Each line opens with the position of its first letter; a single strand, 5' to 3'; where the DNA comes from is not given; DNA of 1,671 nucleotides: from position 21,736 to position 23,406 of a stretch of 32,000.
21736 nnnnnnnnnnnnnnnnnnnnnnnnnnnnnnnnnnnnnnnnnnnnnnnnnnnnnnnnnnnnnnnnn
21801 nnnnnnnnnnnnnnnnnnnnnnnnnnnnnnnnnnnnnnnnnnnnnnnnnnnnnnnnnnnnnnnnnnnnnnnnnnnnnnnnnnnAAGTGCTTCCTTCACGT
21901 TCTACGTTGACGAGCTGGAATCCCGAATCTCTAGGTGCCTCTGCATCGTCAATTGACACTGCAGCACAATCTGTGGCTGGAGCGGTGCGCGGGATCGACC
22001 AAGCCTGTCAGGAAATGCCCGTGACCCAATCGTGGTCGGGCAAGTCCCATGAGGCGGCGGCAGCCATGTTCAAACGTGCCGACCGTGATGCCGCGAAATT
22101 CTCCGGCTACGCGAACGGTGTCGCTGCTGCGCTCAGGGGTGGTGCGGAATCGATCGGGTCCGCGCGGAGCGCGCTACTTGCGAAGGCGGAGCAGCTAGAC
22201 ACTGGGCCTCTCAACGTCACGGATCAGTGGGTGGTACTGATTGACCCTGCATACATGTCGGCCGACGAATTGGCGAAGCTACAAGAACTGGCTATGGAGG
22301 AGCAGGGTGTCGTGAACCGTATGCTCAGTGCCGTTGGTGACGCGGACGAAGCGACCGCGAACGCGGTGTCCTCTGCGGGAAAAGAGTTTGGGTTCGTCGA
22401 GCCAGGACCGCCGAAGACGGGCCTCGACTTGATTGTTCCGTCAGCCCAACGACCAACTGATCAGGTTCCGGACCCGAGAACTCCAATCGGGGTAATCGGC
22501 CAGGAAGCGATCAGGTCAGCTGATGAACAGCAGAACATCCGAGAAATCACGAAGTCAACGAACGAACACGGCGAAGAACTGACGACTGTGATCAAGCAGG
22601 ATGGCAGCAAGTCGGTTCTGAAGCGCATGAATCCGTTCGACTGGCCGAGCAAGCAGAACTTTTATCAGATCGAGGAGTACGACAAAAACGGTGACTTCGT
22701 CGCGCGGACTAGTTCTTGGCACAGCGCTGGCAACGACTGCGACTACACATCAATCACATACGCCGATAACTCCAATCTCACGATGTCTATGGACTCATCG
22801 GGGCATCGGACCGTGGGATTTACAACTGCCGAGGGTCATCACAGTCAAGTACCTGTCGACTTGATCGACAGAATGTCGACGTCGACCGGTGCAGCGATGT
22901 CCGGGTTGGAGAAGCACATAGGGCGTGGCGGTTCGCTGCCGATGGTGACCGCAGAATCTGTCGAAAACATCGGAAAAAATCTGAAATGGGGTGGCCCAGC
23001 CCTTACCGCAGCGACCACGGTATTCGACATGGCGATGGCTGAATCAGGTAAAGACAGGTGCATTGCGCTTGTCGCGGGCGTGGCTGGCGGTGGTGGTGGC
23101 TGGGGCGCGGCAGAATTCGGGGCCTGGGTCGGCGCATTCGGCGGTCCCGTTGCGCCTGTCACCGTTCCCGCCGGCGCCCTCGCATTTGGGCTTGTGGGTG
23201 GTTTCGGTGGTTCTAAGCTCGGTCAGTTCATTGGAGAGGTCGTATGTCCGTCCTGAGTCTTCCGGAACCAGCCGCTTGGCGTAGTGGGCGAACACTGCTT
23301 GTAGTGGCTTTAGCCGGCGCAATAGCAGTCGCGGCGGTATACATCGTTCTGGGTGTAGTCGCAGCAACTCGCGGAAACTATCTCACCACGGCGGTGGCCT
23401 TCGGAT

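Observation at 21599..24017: Three-gene low-GC cassette that reads like an ESX (type VII)-exported membrane-attacking toxin with its immunity protein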

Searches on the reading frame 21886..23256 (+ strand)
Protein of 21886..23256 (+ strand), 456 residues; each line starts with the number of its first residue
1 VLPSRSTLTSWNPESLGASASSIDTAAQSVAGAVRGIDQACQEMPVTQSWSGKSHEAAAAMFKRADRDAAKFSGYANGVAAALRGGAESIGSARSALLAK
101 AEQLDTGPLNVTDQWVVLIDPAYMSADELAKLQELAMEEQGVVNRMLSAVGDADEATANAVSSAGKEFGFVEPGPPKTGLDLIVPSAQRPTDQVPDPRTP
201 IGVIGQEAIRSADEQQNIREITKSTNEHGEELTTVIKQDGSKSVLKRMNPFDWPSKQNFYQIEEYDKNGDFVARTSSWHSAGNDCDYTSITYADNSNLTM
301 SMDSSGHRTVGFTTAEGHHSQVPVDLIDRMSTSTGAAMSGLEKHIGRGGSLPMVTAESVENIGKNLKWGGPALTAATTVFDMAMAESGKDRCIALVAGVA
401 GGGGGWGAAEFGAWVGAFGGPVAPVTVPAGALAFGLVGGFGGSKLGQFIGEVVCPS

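Call 3: search_protein_families(library=pfam, proteins=[window:21886-23256:+], max_evalue=1)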
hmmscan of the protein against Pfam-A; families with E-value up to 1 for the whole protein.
window:21886-23256:+ (456 aa): 2 families
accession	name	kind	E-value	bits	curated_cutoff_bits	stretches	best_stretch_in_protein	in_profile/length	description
PF06013.18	WXG100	-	3.3e-06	27.7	27.3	1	11-89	4-80/86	Proteins of 100 residues with WXG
PF24013.1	DUF7327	-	0.042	14.3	27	1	381-410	36-65/85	Family of unknown function (DUF7327)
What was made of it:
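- On WXG100 (PF06013), for the ORF2 N-terminus: 27.7 against 27.3 bits, which is marginal (call 3).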

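Call 4: search_protein_families(library=ncbifam, proteins=[window:21886-23256:+], max_evalue=1)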
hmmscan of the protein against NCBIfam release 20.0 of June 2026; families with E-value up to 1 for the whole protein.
window:21886-23256:+ (456 aa): 1 family
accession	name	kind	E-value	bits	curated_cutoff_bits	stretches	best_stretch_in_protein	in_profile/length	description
TIGR03930.1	WXG100_ESAT6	subfamily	1e-06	28.9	44.85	1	10-90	3-81/90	WXG100 family type VII secretion target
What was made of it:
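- On WXG100 (PF06013), for the ORF2 N-terminus: NCBIfam TIGR03930 scores 28.9, below its cutoff of 44.85 (call 4).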

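Call 5: find_homologous_proteins(query=window:21886-23256:+, max_evalue=0.001)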
Query window:21886-23256:+ (456 aa): 174 proteins with E <= 0.001 among 8000 candidates; the best 120 are listed.
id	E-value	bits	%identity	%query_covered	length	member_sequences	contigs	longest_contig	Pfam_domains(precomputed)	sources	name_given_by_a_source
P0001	4.0e-272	921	100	91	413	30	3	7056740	-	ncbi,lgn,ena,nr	ncbi:hypothetical protein LTT02_13275 [Mycolicibacterium smegmatis]|nr:hypothetical protein [Mycolic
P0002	1.2e-222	758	73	100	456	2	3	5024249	PF06013.19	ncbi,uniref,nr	ncbi:WXG100 family type VII secretion target [Mycolicibacterium celeriflavum]|uniref:Uncharacterized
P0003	8.7e-216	735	72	100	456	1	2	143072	PF06013.19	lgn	-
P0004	1.2e-213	728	71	100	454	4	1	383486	PF06013.19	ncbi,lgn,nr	ncbi:hypothetical protein AU187_18980 [Mycobacterium sp. IS-1556]|nr:hypothetical protein AU187_1898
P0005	7.5e-212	722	70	100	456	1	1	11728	-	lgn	-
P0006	6.5e-211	719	70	100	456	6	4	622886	PF06013.19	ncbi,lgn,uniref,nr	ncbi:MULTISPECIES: WXG100 family type VII secretion target [Mycobacterium]|uniref:Uncharacterized pr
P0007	7.1e-211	719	71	100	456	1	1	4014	PF06013.19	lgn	-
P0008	2.0e-210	718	71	100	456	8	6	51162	-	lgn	-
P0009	2.4e-210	717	71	100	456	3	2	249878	-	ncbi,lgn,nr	ncbi:hypothetical protein A5717_11320 [Mycolicibacterium porcinum]|nr:hypothetical protein A5717_113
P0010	4.2e-210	717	69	100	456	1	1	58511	PF06013.19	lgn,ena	-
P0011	6.2e-209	713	74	92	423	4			-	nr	nr:hypothetical protein [Mycolicibacterium celeriflavum]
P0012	1.1e-208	712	74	93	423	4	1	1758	-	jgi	-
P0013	4.3e-207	707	71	100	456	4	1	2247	-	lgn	-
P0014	6.1e-207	706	70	100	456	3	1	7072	-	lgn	-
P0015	6.9e-207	706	72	97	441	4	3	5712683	-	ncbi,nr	ncbi:hypothetical protein [Mycolicibacterium alvei]|nr:hypothetical protein [Mycolicibacterium alvei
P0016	2.2e-206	704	70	100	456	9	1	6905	PF06013.19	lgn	-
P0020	3.1e-204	697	70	98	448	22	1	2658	PF06013.19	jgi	-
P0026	1.4e-200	685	67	100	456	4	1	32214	PF06013.19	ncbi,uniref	ncbi:hypothetical protein ACTWP6_26480 [Mycobacterium sp. 4D054]|uniref:hypothetical protein n=1 Tax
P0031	1.3e-196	672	67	100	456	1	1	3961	PF06013.19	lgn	-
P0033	1.7e-196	672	69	96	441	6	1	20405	PF06013.19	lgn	-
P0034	8.6e-196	669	65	100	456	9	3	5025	PF06013.19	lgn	-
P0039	2.1e-190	652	63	100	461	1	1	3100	PF06013.19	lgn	-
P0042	1.6e-189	649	63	100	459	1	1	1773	PF06013.19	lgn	-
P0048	6.8e-187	640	64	100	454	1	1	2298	PF06013.19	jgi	jgi:hypothetical protein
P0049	2.9e-186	638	63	100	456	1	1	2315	PF06013.19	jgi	jgi:hypothetical protein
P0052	1.7e-185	636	63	100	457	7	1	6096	PF06013.19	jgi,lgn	jgi:hypothetical protein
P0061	2.1e-182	625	62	100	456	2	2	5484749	-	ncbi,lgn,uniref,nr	ncbi:hypothetical protein H7I53_15355 [Mycolicibacterium pulveris]|uniref:Uncharacterized protein n=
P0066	1.4e-180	619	62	100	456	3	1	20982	PF06013.19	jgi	jgi:uncharacterized protein YukE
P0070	8.9e-180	617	61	100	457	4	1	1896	PF06013.19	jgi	jgi:hypothetical protein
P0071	4.5e-179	614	63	100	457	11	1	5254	PF06013.19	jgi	jgi:uncharacterized protein YukE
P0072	4.0e-178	611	62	100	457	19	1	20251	PF06013.19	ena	-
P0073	1.3e-177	610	60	100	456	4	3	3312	PF06013.19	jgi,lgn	jgi:hypothetical protein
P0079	6.4e-176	604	61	100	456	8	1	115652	PF06013.19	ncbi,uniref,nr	ncbi:hypothetical protein MPHL43072_20910 [Mycolicibacterium phlei DSM 43072]|uniref:hypothetical pr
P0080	8.4e-176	604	60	100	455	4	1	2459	PF06013.19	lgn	-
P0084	1.6e-174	599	61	100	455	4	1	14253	PF06013.19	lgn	-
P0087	4.9e-173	594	62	100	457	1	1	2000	PF06013.19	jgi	jgi:uncharacterized protein YukE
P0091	2.0e-171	589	69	83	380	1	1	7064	PF06013.19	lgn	-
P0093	3.7e-171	588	58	100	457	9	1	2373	PF06013.19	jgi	jgi:hypothetical protein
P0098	1.7e-169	583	58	100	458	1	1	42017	PF06013.19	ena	-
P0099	2.1e-169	583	61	98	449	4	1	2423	PF06013.19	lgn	-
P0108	1.1e-163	564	57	100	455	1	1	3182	PF06013.19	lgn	-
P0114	1.1e-161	557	57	100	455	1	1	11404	PF06013.19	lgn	-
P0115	3.6e-161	555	58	100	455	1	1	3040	PF06013.19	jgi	jgi:uncharacterized protein YukE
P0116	8.1e-161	554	59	94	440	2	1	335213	PF06013.19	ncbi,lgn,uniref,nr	ncbi:hypothetical protein [Mycobacterium sp. PS03-16]|uniref:hypothetical protein n=1 Tax=Mycobacter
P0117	1.0e-160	554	54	100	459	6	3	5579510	PF06013.19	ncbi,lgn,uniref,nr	ncbi:WXG100 family type VII secretion target [Mycolicibacterium litorale]|uniref:WXG100 family type 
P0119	1.5e-160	553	57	100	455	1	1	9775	PF06013.19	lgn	-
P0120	2.9e-160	552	56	100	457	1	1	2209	PF06013.19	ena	-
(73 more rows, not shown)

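Call 8: find_related_loci(query=window:21886-23256:+, collection=genome_contigs, flank=8000)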
Query window:21886-23256:+ (456 aa) in genome_contigs; peptide patterns used: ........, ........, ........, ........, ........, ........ (x = any residue, [..] = any of these).
59 stretches matched a pattern; 2 encode a relative of the query (tblastn E <= 1e-3); 2 distinct loci.
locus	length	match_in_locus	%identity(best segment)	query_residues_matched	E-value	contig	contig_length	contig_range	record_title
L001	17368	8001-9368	66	1-455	0e+0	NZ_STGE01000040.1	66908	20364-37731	Mycolicibacterium sp. CR10 CR10_ctg054, whole genome shotgun sequence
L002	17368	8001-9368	70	1-456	0e+0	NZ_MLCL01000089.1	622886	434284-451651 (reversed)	Mycobacterium syngnathidarum strain 27335 NODE_1_length_622886_cov_28.3801, whole genome shotgun sequence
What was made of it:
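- Tried and rejected: The genome_contigs scan: it returned only two loci (call 8), so contexts were gathered through exact-protein look-ups instead.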

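Call 10: find_encoding_contigs(protein=P0002, flank=8000, max_places=3)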
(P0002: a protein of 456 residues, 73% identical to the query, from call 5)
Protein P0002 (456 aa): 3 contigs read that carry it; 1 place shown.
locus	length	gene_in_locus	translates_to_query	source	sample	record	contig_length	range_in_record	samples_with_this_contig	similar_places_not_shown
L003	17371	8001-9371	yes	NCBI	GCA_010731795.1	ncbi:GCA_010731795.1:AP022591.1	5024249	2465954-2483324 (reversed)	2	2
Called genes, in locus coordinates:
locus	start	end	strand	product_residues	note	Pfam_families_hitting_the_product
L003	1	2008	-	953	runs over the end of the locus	PF03176:MMPL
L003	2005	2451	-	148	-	PF05423:Mycobact_memb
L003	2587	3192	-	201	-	PF00440:TetR_N, PF16859:TetR_C_11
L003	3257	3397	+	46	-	-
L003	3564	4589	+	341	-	-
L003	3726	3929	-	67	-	-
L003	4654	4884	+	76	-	PF22513:FitA-like_RHH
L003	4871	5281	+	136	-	PF01850:PIN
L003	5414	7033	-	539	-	PF00009:GTP_EFTU, PF01926:MMR_HSR1, PF22042:EF-G_D2, PF16658:RF3_C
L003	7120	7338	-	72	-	-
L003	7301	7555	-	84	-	PF02604:PhdYeFM_antitox (weak)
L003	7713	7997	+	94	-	PF10824:T7SS_ESX_EspC (weak)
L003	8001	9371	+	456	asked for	PF06013:WXG100 (weak)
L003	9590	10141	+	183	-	-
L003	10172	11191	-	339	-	PF00296:Bac_luciferase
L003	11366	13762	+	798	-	PF22085:NorB_cytochrome_c-like, PF00115:COX1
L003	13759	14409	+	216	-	-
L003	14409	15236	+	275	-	PF01145:Band_7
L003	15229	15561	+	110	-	-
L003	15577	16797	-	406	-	PF09995:MPAB_Lcp_cat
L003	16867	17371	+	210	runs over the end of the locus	PF00440:TetR_N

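Call 13: search_solved_structures(query=window:21886-23256:+, max_evalue=10)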
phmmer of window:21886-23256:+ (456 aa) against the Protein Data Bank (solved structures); distinct sequences matched with E-value up to 10: 4.
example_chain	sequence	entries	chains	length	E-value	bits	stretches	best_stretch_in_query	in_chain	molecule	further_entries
1r9f_A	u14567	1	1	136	0.97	11.8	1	46-112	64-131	Core protein P19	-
4kq0_A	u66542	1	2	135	0.98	11.8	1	46-112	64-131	RNA silencing suppressor p19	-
6bjh_A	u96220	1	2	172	1.3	11.4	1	46-112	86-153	RNA silencing suppressor p19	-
5g01_A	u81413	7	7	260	1.4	11.2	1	103-142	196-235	CARBONIC ANHYDRASE 2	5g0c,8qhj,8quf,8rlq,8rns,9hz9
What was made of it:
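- On Glycine-zipper membrane toxins (TspA/TelE/EsxX type): There is no PDB sequence match (call 13).
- Tried and rejected: PDB sequence search of ORF2: only chance hits (call 13).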

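Call 14: search_protein_representatives(protein=window:21886-23256:+)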
Query: 456 residues. Proteins with E-value up to 0.001 (for the whole library): 160; up to 1e-10: 107; up to 1e-30: 55. The best 150 are listed.
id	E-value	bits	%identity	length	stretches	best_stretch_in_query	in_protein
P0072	1.3e-178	611.2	62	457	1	1-455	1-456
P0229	3.9e-121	421.8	56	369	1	54-414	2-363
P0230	1.6e-114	400.0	55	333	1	124-455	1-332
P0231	4.3e-113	395.2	53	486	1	124-455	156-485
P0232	3.9e-103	362.4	45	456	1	1-454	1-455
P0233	3.0e-90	320.0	61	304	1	217-455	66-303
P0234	7.3e-86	305.5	41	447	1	1-456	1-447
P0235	9.0e-81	288.7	39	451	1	1-455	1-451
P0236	1.8e-79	284.4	39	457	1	1-454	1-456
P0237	1.2e-77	278.5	39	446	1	1-455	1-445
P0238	1.0e-72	262.2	42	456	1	1-455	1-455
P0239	2.9e-68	247.6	34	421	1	39-454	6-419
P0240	1.2e-65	238.9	35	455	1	1-445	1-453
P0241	2.5e-65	237.8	39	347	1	1-349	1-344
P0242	3.7e-65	237.3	39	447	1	1-455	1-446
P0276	1.1e-34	136.9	27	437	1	1-448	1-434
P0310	2.5e-18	83.0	28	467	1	2-447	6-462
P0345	9.2e-09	51.4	42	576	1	2-164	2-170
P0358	8.6e-06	41.7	45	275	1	357-447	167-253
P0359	9.4e-06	41.5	47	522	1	362-447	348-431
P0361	1.2e-05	41.1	45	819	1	332-452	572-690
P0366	4.1e-05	39.4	25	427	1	1-454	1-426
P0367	5.6e-05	39.0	48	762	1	363-453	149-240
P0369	6.6e-05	38.7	27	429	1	1-447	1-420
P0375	1.4e-04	37.7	57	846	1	388-447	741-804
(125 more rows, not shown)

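Call 15: search_protein_families(library=pfam, proteins=[P0345, P0358, P0359, P0361, P0367, P0375, P0366, P0369, P0276, P0231], max_evalue=0.01)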
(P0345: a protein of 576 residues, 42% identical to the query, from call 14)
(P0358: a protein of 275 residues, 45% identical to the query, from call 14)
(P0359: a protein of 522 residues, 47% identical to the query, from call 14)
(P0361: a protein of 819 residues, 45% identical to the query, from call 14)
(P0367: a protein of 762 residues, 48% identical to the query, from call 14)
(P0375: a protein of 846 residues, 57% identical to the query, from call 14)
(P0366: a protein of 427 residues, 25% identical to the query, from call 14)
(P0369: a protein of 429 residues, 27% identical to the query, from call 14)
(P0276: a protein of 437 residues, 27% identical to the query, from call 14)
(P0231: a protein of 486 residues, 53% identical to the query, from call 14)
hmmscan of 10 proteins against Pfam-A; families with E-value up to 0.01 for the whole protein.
P0345 (576 aa): 1 family
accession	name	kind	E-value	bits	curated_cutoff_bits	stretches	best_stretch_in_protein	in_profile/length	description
PF06259.18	Abhydrolase_8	-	3.9e-38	131.3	20.5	1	303-485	4-175/178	Alpha/beta hydrolase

P0358 (275 aa): 0 families

P0359 (522 aa): 0 families

P0361 (819 aa): 0 families

P0367 (762 aa): 1 family
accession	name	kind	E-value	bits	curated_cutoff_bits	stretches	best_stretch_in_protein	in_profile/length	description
PF01551.29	Peptidase_M23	-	6.3e-31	106.9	28.7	1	566-664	2-96/96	Peptidase family M23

P0375 (846 aa): 1 family
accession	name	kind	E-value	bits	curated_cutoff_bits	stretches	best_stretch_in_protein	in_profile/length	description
PF02374.21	ArsA_ATPase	-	0.00058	19.6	24.3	1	73-156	18-95/305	Anion-transporting ATPase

P0366 (427 aa): 0 families

P0369 (429 aa): 0 families

P0276 (437 aa): 1 family
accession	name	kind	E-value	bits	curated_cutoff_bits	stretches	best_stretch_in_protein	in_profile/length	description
PF06013.18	WXG100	-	4.9e-06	27.2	27.3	1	10-85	3-76/86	Proteins of 100 residues with WXG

P0231 (486 aa): 1 family
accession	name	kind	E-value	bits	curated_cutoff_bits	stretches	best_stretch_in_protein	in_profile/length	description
PF07690.21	MFS_1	-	1e-20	74.4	33.4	1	9-169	3-164/347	Major Facilitator Superfamily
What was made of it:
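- A relative (P0345) fuses the same N-domain to an alpha/beta hydrolase (calls 14, 15).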

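Call 19: list_cluster_members(proteins=[P0366, P0369, P0276, P0345, P0358, P0359, P0361, P0367, P0375, P0310])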
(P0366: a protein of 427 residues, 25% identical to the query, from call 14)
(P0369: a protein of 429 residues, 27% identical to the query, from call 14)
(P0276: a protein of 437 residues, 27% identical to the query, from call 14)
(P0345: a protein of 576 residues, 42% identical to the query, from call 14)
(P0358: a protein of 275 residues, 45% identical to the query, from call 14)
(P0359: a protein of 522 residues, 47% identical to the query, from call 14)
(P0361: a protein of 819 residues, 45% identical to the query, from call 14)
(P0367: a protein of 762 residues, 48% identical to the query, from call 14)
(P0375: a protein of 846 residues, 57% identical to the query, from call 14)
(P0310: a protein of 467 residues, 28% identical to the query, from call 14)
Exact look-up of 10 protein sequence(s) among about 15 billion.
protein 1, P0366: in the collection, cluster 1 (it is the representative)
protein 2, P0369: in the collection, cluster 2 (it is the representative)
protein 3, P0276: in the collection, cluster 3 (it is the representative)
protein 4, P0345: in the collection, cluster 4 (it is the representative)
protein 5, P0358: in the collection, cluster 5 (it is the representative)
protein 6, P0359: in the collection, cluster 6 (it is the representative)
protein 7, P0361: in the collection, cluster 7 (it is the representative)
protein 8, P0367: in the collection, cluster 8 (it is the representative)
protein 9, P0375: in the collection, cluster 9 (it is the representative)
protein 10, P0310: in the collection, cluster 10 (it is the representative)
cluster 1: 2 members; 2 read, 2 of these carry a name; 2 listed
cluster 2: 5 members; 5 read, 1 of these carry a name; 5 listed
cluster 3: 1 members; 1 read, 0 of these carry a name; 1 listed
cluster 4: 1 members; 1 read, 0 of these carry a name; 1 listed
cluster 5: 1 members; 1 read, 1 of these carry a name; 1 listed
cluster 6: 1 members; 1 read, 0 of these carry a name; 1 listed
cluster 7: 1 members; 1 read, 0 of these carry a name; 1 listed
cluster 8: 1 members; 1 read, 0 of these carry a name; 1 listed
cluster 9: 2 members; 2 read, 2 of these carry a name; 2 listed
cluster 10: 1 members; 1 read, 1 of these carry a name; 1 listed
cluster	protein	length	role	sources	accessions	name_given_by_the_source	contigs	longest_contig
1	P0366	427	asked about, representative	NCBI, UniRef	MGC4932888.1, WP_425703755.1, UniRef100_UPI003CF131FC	hypothetical protein ACLQ3C_04325 [Gordonia sp. DT30] | hypothetical protein n=1 Tax=Gordonia sp. DT30 TaxID=3416546 RepID=UPI003CF131FC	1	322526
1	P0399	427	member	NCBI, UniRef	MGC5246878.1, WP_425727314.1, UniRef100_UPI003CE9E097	hypothetical protein ACPXB3_08140 [Gordonia sp. DT219] | hypothetical protein n=1 Tax=Gordonia sp. DT219 TaxID=3416658 RepID=UPI003CE9E097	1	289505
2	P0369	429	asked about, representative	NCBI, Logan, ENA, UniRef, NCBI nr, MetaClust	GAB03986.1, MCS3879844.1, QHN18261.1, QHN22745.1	hypothetical protein GII30_15665 [Gordonia amarae] | Uncharacterized protein n=2 Tax=Gordonia amarae TaxID=36821 RepID=G7GK61_9ACTN | hypothetical protein [Gordonia amarae]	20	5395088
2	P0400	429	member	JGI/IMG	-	-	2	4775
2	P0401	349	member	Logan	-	-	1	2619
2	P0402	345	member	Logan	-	-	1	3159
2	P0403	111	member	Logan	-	-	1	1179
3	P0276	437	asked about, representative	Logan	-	-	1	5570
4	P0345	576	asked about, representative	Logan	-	-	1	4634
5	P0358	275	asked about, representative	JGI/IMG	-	hypothetical protein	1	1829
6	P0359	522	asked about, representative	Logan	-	-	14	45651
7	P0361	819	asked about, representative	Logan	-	-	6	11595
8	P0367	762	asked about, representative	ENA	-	-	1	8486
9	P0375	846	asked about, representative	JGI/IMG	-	uncharacterized protein YggU (UPF0235/DUF167 family)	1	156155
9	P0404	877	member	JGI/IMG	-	uncharacterized protein YggU (UPF0235/DUF167 family)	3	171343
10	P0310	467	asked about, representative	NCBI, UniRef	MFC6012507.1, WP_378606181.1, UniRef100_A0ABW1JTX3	hypothetical protein [Nocardia lasii] | WXG100 family type VII secretion target n=1 Tax=Nocardia lasii TaxID=1616107 ...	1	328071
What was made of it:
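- The family occurs mainly in soil mycobacteria, which are exposed to protozoa (names in calls 5, 19).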

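Call 20: find_encoding_contigs(protein=P0117, flank=8000, max_places=2)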
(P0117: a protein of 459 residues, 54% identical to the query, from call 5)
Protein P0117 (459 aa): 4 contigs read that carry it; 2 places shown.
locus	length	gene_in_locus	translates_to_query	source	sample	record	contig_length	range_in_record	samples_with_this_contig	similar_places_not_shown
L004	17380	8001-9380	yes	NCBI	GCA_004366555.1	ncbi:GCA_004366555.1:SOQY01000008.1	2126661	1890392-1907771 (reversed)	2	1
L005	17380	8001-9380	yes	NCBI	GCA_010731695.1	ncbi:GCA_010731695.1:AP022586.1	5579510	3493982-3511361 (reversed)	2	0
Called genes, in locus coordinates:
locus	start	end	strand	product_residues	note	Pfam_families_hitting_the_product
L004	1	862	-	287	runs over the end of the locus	-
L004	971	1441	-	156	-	-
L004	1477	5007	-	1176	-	PF00501:AMP-binding, PF00550:PP-binding, PF01370:Epimerase, PF07993:NAD_binding_4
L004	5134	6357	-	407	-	-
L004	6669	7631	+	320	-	PF01734:Patatin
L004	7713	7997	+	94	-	PF10824:T7SS_ESX_EspC (weak)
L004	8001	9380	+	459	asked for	PF06013:WXG100 (weak)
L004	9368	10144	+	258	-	-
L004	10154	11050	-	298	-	PF03180:Lipoprotein_9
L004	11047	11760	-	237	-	PF00528:BPD_transp_1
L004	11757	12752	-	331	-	PF00005:ABC_tran, PF02463:SMC_N (weak), PF13304:AAA_21 (faint)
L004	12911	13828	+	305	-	PF03180:Lipoprotein_9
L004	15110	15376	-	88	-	-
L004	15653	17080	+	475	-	PF01555:N6_N4_Mtase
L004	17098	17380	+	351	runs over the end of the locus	-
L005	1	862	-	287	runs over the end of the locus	-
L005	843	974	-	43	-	-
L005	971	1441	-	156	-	-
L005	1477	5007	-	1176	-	PF00501:AMP-binding, PF00550:PP-binding, PF01370:Epimerase, PF07993:NAD_binding_4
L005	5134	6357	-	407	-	-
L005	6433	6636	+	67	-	-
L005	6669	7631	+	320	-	PF01734:Patatin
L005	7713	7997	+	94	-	PF10824:T7SS_ESX_EspC (weak)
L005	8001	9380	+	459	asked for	PF06013:WXG100 (weak)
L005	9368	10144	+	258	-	-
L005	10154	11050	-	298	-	PF03180:Lipoprotein_9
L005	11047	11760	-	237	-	PF00528:BPD_transp_1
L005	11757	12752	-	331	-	PF00005:ABC_tran, PF02463:SMC_N (weak), PF13304:AAA_21 (faint)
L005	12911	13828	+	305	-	PF03180:Lipoprotein_9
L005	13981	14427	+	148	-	PF00296:Bac_luciferase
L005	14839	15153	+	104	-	-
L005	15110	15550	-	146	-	-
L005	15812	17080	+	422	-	PF01555:N6_N4_Mtase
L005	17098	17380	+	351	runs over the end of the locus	-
